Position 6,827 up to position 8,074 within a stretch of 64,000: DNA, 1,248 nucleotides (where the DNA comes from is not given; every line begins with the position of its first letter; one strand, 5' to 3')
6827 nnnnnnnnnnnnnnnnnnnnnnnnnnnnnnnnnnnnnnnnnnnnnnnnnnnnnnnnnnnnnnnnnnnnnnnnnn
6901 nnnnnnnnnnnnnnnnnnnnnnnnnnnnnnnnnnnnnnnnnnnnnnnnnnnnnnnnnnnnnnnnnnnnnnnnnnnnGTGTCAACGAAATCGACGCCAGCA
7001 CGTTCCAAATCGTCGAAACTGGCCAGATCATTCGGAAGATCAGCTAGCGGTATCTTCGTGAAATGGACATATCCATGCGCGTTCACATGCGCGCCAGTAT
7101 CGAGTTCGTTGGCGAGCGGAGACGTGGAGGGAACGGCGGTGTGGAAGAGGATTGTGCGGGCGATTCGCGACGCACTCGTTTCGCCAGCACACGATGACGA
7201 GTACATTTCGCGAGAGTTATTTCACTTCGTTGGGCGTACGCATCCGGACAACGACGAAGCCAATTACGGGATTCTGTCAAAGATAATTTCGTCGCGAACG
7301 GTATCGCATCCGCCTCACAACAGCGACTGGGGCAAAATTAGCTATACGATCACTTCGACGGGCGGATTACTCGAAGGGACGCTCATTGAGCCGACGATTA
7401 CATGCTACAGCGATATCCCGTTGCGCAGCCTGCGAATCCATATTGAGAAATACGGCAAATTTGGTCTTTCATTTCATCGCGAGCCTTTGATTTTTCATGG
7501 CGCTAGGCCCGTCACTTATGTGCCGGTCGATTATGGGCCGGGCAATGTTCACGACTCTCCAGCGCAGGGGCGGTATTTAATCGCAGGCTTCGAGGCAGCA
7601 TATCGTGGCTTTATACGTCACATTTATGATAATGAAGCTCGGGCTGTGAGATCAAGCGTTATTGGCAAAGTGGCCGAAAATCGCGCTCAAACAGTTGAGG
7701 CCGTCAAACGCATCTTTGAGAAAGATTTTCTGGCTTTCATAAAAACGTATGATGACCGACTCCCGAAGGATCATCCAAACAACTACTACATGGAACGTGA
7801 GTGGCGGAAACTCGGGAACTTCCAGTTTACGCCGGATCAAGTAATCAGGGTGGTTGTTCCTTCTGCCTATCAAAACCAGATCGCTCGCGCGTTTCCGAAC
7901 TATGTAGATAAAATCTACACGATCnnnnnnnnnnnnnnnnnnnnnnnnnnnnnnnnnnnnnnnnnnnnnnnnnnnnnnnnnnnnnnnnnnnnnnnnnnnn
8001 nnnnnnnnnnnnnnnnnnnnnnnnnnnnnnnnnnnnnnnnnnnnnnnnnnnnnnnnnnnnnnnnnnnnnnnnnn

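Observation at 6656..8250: One-gene, AT-rich integrative islet at tRNA-Ser(UGA), bounded by a 16-bp direct repeat of the tRNA 3' end and carrying an uncharacterised 30-kDa cytoplasmic protein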

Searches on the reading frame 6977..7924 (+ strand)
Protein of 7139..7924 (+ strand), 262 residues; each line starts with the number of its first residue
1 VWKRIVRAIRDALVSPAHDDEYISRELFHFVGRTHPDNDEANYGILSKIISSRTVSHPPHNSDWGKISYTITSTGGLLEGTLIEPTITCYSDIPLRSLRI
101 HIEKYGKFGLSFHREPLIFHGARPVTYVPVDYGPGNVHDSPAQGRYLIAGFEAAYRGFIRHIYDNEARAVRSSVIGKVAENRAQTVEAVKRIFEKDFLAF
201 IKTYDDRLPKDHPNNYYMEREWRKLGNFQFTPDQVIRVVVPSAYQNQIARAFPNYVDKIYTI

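Call 9: search_protein_families(library=pfam, proteins=[window:7139-7924:+, window:6977-7924:+], max_evalue=1)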
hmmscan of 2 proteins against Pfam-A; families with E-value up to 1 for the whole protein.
window:7139-7924:+ (262 aa): 1 family
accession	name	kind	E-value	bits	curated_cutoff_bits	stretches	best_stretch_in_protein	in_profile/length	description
PF10899.13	AbiGi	-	9.6e-15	55.5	22.4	1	87-234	30-147/185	Putative abortive phage resistance protein AbiGi, antitoxin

window:6977-7924:+ (316 aa): 1 family
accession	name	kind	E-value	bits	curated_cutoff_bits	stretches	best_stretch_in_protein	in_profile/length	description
PF10899.13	AbiGi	-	1.7e-14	54.7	22.4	1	141-288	30-147/185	Putative abortive phage resistance protein AbiGi, antitoxin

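Call 10: search_protein_families(library=padloc, proteins=[window:7139-7924:+, window:6977-7924:+], max_evalue=1)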
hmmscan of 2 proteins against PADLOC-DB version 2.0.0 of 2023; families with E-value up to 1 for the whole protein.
window:7139-7924:+ (262 aa): 1 family
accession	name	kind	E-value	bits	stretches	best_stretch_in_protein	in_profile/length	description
PDLC02331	AbiGi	-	1.5e-10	38.9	1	86-128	62-104/260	AbiGi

window:6977-7924:+ (316 aa): 1 family
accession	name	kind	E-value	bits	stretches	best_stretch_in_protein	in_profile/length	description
PDLC02331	AbiGi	-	2.9e-10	37.9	1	140-182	62-104/260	AbiGi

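Call 11: search_protein_families(library=ncbifam, proteins=[window:7139-7924:+], max_evalue=1)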
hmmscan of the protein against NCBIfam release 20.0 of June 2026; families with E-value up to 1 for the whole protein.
window:7139-7924:+ (262 aa): 1 family
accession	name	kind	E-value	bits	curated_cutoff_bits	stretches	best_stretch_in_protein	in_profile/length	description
NF042957.1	phage_res_AbiGI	equivalog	0.00082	18.9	300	1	86-128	30-77/249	abortive phage resistance protein AbiGI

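Call 12: search_protein_families(library=phrogs, proteins=[window:7139-7924:+], max_evalue=1)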
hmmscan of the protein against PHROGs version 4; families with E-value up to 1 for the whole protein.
window:7139-7924:+ (262 aa): 2 families
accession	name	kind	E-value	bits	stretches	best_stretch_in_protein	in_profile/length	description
phrog_13416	-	unknown function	1.5e-08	35.4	1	76-228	36-178/260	-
phrog_34770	-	unknown function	0.13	13.3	1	196-260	48-112/165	-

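Call 14: find_homologous_proteins(query=window:7139-7924:+)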
Query window:7139-7924:+ (262 aa): 287 proteins with E <= 0.001 among 706 candidates; the best 120 are listed.
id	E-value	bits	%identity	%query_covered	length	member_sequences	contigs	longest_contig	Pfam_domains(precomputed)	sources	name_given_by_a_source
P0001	3.9e-177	605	100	100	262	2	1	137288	PF10899.14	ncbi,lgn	-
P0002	1.8e-73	266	55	91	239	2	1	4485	PF10899.14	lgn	-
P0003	1.0e-69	253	48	92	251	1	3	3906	PF10899.14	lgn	-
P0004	3.1e-68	248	47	92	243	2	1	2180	PF10899.14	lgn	-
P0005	4.0e-65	238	45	95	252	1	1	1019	PF10899.14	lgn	-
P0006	7.9e-65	237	46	92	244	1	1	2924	PF10899.14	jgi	jgi:hypothetical protein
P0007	2.8e-64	235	46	92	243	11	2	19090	PF10899.14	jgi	jgi:Putative abortive phage resistance protein AbiGi, antitoxin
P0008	4.3e-64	235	46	93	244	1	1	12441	PF10899.14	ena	-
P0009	1.0e-62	230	48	90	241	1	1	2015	PF10899.14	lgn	-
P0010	1.5e-62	230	46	92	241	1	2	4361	PF10899.14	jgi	jgi:hypothetical protein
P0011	2.9e-62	229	46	92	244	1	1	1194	PF10899.14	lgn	-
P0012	6.7e-62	228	44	92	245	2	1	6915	PF10899.14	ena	-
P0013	8.4e-62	227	45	92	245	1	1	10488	PF10899.14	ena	-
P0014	2.2e-61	226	45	92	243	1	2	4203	PF10899.14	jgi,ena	-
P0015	2.5e-61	226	46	90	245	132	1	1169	PF10899.14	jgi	-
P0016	2.9e-61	226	46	92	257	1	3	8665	PF10899.14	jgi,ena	-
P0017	5.7e-61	225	44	93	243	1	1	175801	PF10899.14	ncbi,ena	-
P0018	6.2e-61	224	45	92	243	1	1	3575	PF10899.14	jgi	jgi:hypothetical protein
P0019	7.1e-61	224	45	91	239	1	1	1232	PF10899.14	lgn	-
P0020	8.2e-61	224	44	92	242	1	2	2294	PF10899.14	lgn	-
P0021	8.5e-61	224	45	92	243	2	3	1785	PF10899.14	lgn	-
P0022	1.1e-60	224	45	92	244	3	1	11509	PF10899.14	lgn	-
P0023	1.3e-60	223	44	93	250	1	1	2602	PF10899.14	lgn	-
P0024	1.6e-60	223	42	93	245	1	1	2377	PF10899.14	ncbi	-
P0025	1.6e-60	223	43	92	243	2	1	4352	PF10899.14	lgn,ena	-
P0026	2.7e-60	222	44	92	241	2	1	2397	PF10899.14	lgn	-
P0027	7.1e-60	221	44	91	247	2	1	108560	PF10899.14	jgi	jgi:hypothetical protein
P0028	1.0e-59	220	44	92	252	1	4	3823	PF10899.14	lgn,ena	-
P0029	1.4e-59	220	47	92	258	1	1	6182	PF10899.14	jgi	jgi:CO dehydrogenase/acetyl-CoA synthase epsilon subunit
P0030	1.6e-59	220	43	93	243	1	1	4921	PF10899.14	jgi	-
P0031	1.7e-59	220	44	92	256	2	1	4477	PF10899.14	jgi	jgi:Putative abortive phage resistance protein AbiGi, antitoxin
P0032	1.7e-59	220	45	92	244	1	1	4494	PF10899.14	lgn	-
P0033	4.1e-59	219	42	92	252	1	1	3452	PF10899.14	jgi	jgi:hypothetical protein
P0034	5.3e-59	218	44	91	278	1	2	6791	PF10899.14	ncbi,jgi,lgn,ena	-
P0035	1.4e-58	217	42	93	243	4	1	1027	PF10899.14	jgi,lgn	jgi:hypothetical protein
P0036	1.5e-58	217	43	93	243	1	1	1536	PF10899.14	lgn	-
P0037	2.2e-58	216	44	91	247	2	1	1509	PF10899.14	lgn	-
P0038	2.9e-58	216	45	89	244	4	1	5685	PF10899.14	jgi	jgi:hypothetical protein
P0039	3.0e-58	216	43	92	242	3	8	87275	PF10899.14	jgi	-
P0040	4.3e-58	215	44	92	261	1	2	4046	PF10899.14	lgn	-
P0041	4.5e-58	215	47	89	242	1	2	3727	PF10899.14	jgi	jgi:hypothetical protein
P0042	5.1e-58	215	43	94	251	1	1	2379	PF10899.14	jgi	jgi:hypothetical protein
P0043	8.2e-58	214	44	92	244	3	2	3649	PF10899.14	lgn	-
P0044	9.0e-58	214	44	91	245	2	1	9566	PF10899.14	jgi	jgi:abortive phage resistance protein AbiGi (putative antitoxin)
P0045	1.2e-57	214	45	93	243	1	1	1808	PF10899.14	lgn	-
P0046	1.3e-57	214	44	91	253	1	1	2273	PF10899.14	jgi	jgi:hypothetical protein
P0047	1.6e-57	213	42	93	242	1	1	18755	PF10899.14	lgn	-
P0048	2.4e-57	213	42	93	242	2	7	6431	PF10899.14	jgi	jgi:hypothetical protein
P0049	3.5e-57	212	42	92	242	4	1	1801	PF10899.14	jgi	-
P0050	4.0e-57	212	42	92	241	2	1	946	PF10899.14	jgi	jgi:hypothetical protein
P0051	4.4e-57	212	45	89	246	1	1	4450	PF10899.14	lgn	-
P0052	5.3e-57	212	43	92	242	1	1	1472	PF10899.14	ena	-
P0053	5.3e-57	212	44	92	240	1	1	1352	PF10899.14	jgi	jgi:hypothetical protein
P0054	7.3e-57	211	41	92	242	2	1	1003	PF10899.14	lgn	-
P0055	7.4e-57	211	42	92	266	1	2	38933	PF10899.14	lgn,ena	-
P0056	7.7e-57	211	42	92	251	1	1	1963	PF10899.14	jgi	jgi:hypothetical protein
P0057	7.8e-57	211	43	92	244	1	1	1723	PF10899.14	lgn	-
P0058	1.4e-56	210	45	93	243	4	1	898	PF10899.14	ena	-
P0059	2.1e-56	210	41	93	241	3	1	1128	PF10899.14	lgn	-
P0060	2.3e-56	209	43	92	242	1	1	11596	PF10899.14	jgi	jgi:hypothetical protein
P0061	2.5e-56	209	42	92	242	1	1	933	PF10899.14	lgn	-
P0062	3.4e-56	209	44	92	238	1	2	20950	PF10899.14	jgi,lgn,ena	-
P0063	3.5e-56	209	40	93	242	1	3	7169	PF10899.14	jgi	jgi:hypothetical protein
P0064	3.6e-56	209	43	90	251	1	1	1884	PF10899.14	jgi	-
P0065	3.8e-56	209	42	93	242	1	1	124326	PF10899.14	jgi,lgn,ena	-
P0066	4.5e-56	209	43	92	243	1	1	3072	PF10899.14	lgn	-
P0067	4.6e-56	208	45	91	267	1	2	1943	PF10899.14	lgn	-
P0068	5.5e-56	208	43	92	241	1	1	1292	PF10899.14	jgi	jgi:abortive phage resistance protein AbiGi (putative antitoxin)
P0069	6.7e-56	208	43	92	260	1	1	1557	PF10899.14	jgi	jgi:hypothetical protein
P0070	8.8e-56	208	43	93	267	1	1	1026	PF10899.14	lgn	-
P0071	2.1e-55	206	39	92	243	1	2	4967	PF10899.14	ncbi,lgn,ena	-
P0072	2.4e-55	206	43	97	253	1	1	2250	PF10899.14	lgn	-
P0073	2.5e-55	206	44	91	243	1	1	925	PF10899.14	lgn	-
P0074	2.9e-55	206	44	93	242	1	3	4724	PF10899.14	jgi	jgi:hypothetical protein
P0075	2.9e-55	206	44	91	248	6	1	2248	PF10899.14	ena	-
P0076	3.2e-55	206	43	92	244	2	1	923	PF10899.14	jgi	jgi:hypothetical protein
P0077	5.8e-55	205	43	89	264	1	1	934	PF10899.14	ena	-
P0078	5.8e-55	205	43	92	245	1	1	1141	PF10899.14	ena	-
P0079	6.4e-55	205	43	91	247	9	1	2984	PF10899.14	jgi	jgi:hypothetical protein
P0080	7.1e-55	205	43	92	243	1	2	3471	PF10899.14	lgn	-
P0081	1.1e-54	204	42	92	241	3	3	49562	PF10899.14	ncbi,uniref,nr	ncbi:hypothetical protein KBTX_01671 [wastewater metagenome]|uniref:Uncharacterized protein n=2 Tax=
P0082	1.2e-54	204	41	93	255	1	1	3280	PF10899.14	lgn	-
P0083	1.3e-54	204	42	93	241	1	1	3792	PF10899.14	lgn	-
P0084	1.3e-54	204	42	92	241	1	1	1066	PF10899.14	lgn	-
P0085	1.5e-54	204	41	92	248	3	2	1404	PF10899.14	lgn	-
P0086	1.7e-54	203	42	92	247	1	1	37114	PF10899.14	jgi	jgi:Putative abortive phage resistance protein AbiGi, antitoxin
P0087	2.0e-54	203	43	91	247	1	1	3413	PF10899.14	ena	-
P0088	2.0e-54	203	43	93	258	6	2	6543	PF10899.14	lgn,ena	-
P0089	2.2e-54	203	44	92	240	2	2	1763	PF10899.14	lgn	-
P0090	2.2e-54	203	44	90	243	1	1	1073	PF10899.14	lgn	-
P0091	2.4e-54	203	42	92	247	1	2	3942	PF10899.14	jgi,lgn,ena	-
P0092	2.8e-54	203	41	93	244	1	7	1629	PF10899.14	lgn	-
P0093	3.1e-54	203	41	89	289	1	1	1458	PF10899.14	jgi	-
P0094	3.3e-54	202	42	92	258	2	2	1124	PF10899.14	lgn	-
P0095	3.7e-54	202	42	90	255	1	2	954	PF10899.14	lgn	-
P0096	5.8e-54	202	40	92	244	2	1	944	PF10899.14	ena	-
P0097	6.3e-54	201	42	93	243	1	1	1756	PF10899.14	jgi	jgi:Putative abortive phage resistance protein AbiGi, antitoxin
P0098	6.7e-54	201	40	94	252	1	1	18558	PF10899.14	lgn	-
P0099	7.5e-54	201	42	91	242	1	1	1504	PF10899.14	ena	-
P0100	1.2e-53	201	42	92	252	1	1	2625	PF10899.14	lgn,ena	-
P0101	1.2e-53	201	41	92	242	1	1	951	PF10899.14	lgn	-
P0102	2.0e-53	200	43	92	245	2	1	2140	PF10899.14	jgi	-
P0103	2.6e-53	200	40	92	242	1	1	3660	PF10899.14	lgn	-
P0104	2.9e-53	199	45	93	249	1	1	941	PF10899.14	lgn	-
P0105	3.0e-53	199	45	92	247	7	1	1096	PF10899.14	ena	-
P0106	3.1e-53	199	41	92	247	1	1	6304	PF10899.14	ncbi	-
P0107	3.2e-53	199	41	93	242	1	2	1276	PF10899.14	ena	-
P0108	3.2e-53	199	41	92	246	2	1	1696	PF10899.14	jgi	jgi:hypothetical protein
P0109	4.0e-53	199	40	93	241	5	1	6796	PF10899.14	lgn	-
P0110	4.1e-53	199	40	93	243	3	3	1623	PF10899.14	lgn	-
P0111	4.6e-53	199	44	90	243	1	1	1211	PF10899.14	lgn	-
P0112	4.6e-53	199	42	92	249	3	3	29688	PF10899.14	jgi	-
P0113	6.6e-53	198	40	92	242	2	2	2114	PF10899.14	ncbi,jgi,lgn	jgi:hypothetical protein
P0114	7.1e-53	198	41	90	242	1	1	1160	PF10899.14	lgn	-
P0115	7.3e-53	198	42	93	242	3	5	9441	PF10899.14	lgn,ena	-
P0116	8.7e-53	198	41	90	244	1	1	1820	PF10899.14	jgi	jgi:Putative abortive phage resistance protein AbiGi, antitoxin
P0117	1.2e-52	197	40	97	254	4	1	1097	PF10899.14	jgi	jgi:hypothetical protein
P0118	1.3e-52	197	41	92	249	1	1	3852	PF10899.14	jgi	jgi:hypothetical protein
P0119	1.8e-52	197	41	93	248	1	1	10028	PF10899.14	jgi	jgi:hypothetical protein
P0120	2.5e-52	196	43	92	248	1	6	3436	PF10899.14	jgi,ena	-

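Call 15: find_encoding_contigs(protein=P0001, flank=10000, max_places=4)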
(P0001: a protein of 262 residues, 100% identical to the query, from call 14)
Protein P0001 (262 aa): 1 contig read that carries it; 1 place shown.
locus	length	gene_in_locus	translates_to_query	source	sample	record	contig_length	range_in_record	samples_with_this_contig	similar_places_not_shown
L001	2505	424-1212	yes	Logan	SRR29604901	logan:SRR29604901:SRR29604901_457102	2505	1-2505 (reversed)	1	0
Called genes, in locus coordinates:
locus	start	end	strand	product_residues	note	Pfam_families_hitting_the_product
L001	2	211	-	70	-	?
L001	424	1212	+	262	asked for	PF10899:AbiGi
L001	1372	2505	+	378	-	?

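Call 16: find_encoding_contigs(protein=P0017, flank=6000, max_places=2)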
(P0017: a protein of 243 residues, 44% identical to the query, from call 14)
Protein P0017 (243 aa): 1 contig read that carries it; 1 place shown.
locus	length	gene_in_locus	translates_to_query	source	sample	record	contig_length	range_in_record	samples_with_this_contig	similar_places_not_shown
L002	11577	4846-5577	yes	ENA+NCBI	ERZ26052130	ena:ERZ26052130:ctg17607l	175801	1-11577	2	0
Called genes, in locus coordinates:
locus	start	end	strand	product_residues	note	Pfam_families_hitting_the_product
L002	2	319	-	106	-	?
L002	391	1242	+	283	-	PF05690:ThiG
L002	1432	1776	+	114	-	PF13202:EF-hand_5 (faint)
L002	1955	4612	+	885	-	PF02861:Clp_N, PF23569:NBD_SMAX1 (weak), PF00004:AAA, PF17871:AAA_lid_9, PF00004:AAA (weak), PF07724:AAA_2, PF07728:AAA_5, PF10431:ClpB_D2-small, +4 more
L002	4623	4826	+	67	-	-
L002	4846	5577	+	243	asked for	PF10899:AbiGi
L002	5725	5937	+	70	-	PF09866:DUF2093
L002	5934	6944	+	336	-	PF01551:Peptidase_M23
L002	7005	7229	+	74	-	PF04324:Fer2_BFD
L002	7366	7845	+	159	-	PF00210:Ferritin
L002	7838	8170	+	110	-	PF00050:Kazal_1 (weak)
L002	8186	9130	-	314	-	PF03279:Lip_A_acyltrans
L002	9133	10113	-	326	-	PF02606:LpxK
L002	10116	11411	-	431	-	PF04413:Glycos_transf_N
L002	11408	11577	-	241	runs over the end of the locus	PF04028:DUF374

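Call 17: find_encoding_contigs(protein=P0065, flank=6000, max_places=2)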
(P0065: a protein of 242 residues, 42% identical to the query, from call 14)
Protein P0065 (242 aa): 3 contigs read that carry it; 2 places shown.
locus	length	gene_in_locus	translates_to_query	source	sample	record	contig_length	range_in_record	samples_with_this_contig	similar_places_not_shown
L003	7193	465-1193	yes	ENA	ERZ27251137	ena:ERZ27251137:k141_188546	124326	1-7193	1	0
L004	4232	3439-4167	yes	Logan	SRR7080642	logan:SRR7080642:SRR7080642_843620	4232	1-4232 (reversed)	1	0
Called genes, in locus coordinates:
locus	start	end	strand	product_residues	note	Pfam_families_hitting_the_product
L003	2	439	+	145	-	?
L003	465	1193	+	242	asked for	PF10899:AbiGi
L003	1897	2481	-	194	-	PF00571:CBS (weak)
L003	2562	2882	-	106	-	-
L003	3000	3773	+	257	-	PF00905:Transpeptidase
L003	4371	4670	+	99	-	-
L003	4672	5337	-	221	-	-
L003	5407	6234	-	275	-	PF02463:SMC_N (weak), PF13175:AAA_15, PF00005:ABC_tran, PF13304:AAA_21 (faint)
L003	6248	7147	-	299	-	PF00528:BPD_transp_1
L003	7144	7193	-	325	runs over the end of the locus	PF00528:BPD_transp_1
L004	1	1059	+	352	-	?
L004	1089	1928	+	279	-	PF01068:DNA_ligase_A_M (weak), PF14743:DNA_ligase_OB_2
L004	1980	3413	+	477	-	PF00929:RNase_T, PF08411:ExoI_SH3, PF26016:ExoI_C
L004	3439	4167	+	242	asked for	PF10899:AbiGi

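Call 26: search_solved_structures(query=A2, max_evalue=10, show_alignments=2)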
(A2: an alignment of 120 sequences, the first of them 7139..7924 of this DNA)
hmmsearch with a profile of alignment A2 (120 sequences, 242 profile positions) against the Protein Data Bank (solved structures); distinct sequences matched with E-value up to 10: 4.
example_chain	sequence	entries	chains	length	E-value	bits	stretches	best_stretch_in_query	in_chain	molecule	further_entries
3tbj_A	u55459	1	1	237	0.27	14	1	157-208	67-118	Actibind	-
3d3z_A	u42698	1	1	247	0.28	13.9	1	157-208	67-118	Actibind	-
3kpb_A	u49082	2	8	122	0.56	13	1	30-94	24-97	Uncharacterized protein MJ0100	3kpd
3kpc_A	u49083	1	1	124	0.58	12.9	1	30-94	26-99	Uncharacterized protein MJ0100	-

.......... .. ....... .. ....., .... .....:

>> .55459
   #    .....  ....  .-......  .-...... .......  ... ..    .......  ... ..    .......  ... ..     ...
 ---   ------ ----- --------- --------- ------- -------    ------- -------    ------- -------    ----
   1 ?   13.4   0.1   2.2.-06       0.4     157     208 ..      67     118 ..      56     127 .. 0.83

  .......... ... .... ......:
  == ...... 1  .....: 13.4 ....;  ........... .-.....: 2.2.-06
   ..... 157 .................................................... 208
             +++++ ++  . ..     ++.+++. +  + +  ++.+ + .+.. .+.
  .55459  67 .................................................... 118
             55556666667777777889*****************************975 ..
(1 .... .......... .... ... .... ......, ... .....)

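Call 37: predict_structure(alignment_id=A2)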
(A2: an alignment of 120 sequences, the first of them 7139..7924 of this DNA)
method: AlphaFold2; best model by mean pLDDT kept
length: 262 residues; sequences in the alignment: 120
mean_pLDDT: 91.5   pTM: 0.84
mean pLDDT of the five models: 91.5, 91.1, 90.9, 90.6, 90.1
residues with pLDDT >= 90: 203; 70-90: 41; 50-70: 18; < 50: 0
segments of 3 or more residues with pLDDT < 50: none
pLDDT, mean of each block of 10 residues (from residue 1): 85 60 87 97 98 95 95 96 98 90 95 97 97 69 87 97 83 85 93 97 94 92 98 98 98 98 95
secondary structure, 60 per line:
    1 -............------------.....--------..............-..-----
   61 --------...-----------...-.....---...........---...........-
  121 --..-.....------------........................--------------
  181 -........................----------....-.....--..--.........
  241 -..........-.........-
elements in order: H2-13 E26-30 H39-52 E69-71 E83-85 E87-91 H95-105 E109-113 H114-119 E126-130 H143-166 H182-200 E201-205 H216-219 E221-225 E235-240 H242-251 H253-258 E259-261
